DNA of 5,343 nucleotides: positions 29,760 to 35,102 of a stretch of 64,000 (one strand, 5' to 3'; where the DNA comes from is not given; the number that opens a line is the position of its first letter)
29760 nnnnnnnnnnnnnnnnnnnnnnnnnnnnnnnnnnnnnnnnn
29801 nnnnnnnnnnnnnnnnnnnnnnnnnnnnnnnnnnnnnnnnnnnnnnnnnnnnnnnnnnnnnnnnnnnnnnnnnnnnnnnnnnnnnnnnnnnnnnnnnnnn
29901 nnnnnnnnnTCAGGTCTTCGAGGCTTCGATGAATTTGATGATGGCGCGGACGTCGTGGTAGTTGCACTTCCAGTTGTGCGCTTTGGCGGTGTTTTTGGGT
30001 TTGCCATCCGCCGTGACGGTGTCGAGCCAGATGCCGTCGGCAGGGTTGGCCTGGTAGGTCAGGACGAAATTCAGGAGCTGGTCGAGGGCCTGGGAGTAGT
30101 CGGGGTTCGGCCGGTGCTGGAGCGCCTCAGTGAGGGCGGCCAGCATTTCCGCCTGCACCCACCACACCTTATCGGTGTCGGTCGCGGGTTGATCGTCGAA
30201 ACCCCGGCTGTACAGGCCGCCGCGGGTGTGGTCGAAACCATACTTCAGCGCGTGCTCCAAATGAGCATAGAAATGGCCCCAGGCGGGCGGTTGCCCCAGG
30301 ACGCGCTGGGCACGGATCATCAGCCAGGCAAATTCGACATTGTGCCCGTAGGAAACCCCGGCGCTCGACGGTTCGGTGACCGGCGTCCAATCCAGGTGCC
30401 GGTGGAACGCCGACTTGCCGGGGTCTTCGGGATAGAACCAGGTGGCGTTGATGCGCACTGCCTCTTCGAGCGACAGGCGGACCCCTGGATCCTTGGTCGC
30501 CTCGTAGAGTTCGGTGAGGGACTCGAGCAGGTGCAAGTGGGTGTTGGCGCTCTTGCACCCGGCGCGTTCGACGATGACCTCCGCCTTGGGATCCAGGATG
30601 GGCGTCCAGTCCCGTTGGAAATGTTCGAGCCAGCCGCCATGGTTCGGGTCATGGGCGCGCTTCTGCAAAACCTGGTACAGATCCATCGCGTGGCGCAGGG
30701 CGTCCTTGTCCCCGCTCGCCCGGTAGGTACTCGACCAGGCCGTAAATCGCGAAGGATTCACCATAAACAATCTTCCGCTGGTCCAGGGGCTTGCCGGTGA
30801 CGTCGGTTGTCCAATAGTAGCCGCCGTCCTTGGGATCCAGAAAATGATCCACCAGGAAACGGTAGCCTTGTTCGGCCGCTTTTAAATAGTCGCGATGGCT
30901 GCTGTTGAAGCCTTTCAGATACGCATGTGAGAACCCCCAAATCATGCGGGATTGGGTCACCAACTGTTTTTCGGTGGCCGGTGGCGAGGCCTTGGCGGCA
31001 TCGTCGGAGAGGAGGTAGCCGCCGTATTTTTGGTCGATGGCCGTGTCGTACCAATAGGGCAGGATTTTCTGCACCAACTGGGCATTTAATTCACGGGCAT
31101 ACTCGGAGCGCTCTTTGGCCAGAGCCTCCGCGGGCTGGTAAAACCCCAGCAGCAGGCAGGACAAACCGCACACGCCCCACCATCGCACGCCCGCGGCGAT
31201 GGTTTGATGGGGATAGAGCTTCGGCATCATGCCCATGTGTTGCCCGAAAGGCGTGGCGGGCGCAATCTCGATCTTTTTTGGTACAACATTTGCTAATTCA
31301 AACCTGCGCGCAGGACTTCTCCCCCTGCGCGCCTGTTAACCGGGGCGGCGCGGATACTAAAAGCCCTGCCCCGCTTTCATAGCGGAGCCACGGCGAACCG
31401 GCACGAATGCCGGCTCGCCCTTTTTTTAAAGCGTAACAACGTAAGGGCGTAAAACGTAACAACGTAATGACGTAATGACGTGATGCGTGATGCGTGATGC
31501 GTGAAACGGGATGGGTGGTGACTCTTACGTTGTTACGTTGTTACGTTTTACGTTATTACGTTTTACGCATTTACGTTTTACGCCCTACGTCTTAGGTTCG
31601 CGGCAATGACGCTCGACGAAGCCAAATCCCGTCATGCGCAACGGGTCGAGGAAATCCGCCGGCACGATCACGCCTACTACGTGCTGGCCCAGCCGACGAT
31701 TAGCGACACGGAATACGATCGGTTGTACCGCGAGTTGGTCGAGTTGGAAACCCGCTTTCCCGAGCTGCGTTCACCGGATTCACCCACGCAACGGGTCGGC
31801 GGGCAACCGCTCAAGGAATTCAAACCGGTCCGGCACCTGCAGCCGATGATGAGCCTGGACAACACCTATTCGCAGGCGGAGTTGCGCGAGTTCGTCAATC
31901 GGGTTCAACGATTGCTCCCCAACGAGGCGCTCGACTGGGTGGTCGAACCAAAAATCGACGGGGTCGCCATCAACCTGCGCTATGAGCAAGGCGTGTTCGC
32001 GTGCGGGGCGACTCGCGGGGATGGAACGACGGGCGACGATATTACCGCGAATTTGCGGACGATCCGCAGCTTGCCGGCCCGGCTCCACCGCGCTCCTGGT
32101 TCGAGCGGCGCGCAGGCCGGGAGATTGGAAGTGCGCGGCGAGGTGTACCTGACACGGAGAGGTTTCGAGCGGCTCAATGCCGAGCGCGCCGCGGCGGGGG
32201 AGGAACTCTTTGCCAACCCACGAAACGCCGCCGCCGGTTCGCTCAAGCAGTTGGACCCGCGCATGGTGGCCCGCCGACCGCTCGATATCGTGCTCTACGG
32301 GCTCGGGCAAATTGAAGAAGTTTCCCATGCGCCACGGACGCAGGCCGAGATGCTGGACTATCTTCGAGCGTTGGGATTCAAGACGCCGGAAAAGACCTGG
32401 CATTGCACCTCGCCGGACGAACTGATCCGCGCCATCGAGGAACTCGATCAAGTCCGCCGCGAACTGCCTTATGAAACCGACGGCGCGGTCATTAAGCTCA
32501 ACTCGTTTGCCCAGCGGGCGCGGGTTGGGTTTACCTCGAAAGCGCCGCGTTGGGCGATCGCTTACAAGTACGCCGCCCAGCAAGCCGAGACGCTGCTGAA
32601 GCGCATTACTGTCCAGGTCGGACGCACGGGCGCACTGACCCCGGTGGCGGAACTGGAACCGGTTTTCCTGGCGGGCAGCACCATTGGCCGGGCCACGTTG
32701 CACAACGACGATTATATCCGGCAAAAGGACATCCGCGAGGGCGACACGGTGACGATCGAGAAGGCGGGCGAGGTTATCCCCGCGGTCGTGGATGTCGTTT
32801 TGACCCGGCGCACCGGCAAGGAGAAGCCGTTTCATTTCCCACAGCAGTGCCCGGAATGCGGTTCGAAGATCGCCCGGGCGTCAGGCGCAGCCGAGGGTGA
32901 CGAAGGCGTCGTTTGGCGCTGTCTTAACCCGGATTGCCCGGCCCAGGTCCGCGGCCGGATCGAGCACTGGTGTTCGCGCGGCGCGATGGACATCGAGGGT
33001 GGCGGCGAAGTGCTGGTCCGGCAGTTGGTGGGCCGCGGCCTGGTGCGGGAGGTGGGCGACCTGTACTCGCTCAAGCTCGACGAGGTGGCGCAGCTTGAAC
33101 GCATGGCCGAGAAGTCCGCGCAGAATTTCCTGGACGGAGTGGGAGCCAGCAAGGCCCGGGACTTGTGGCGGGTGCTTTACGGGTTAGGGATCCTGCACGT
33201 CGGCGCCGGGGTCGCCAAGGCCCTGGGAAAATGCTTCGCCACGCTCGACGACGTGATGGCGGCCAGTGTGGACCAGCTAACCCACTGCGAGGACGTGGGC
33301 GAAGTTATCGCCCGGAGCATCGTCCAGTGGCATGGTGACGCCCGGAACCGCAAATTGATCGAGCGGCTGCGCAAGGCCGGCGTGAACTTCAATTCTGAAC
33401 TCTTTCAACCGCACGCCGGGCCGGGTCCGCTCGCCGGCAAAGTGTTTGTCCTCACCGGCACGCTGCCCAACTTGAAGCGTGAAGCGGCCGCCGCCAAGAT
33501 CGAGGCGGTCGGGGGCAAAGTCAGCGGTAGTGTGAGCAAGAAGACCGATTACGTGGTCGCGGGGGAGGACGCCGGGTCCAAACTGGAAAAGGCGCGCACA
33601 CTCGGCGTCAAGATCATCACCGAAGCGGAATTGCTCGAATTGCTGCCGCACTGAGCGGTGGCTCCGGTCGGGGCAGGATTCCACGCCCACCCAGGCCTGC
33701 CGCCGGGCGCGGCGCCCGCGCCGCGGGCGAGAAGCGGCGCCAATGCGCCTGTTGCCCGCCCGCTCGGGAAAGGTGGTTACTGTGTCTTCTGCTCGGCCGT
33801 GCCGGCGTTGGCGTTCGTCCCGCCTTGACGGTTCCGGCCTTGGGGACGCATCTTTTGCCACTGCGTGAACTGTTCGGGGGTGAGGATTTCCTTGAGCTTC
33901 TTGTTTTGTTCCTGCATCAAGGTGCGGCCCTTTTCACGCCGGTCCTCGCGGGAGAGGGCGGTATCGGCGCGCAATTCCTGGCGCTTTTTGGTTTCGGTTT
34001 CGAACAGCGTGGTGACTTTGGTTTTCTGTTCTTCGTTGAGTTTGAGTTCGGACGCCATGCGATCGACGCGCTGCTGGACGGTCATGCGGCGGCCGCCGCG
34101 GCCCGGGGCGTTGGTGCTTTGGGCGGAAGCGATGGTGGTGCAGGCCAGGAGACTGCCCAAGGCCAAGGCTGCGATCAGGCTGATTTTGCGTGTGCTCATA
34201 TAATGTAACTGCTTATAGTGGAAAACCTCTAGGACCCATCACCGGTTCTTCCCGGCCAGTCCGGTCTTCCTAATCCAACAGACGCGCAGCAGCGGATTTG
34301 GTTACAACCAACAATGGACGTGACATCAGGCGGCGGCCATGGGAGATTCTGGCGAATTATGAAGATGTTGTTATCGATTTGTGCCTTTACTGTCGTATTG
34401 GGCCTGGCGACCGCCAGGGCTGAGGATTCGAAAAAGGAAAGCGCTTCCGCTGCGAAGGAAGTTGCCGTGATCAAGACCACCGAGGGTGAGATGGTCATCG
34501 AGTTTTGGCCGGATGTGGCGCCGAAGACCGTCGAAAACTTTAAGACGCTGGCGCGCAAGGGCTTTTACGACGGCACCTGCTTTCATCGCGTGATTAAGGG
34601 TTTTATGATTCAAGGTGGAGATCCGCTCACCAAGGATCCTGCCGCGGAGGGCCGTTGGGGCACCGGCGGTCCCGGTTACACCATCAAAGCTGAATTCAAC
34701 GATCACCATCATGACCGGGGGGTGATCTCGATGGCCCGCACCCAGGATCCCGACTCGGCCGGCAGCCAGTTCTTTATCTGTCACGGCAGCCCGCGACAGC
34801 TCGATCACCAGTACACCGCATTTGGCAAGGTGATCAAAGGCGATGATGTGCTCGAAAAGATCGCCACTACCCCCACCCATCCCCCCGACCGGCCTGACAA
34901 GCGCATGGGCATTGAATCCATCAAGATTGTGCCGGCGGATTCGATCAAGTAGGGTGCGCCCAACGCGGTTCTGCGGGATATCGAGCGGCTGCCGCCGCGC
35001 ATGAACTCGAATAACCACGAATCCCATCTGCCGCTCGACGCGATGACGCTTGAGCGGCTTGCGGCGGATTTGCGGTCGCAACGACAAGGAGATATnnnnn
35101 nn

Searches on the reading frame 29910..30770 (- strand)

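Call 106: search_protein_families(library=pfam, proteins=[window:29910-30770:-], max_evalue=0.001)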
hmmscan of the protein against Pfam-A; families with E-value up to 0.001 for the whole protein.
window:29910-30770:- (286 aa): 1 family
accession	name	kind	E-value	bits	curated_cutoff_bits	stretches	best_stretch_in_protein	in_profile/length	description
PF07221.17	GlcNAc_2-epim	-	7.7e-26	91.6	23.4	1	16-275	93-346/347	N-acylglucosamine 2-epimerase (GlcNAc 2-epimerase)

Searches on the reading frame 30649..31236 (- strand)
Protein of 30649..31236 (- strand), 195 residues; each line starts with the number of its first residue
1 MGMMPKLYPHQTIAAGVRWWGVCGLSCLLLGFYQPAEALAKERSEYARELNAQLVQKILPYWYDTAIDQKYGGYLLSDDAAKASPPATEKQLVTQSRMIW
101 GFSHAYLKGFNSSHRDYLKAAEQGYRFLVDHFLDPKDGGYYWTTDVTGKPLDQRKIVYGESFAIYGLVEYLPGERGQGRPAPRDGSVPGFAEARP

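Call 106: search_protein_families(library=pfam, proteins=[window:30649-31236:-], max_evalue=0.001)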
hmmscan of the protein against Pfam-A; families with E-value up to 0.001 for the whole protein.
window:30649-31236:- (195 aa): 1 family
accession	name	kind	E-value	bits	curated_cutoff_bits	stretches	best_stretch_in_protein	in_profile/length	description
PF07221.17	GlcNAc_2-epim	-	3.5e-10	40.1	23.4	1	86-166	14-89/347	N-acylglucosamine 2-epimerase (GlcNAc 2-epimerase)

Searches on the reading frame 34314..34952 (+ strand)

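Call 106: search_protein_families(library=pfam, proteins=[window:34314-34952:+], max_evalue=0.001)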
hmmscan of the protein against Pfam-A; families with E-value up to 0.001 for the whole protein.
window:34314-34952:+ (212 aa): 1 family
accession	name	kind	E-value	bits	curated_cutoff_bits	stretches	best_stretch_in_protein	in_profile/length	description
PF00160.26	Pro_isomerase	-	1.1e-50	172.5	21.7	1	52-204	3-158/159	Cyclophilin type peptidyl-prolyl cis-trans isomerase/CLD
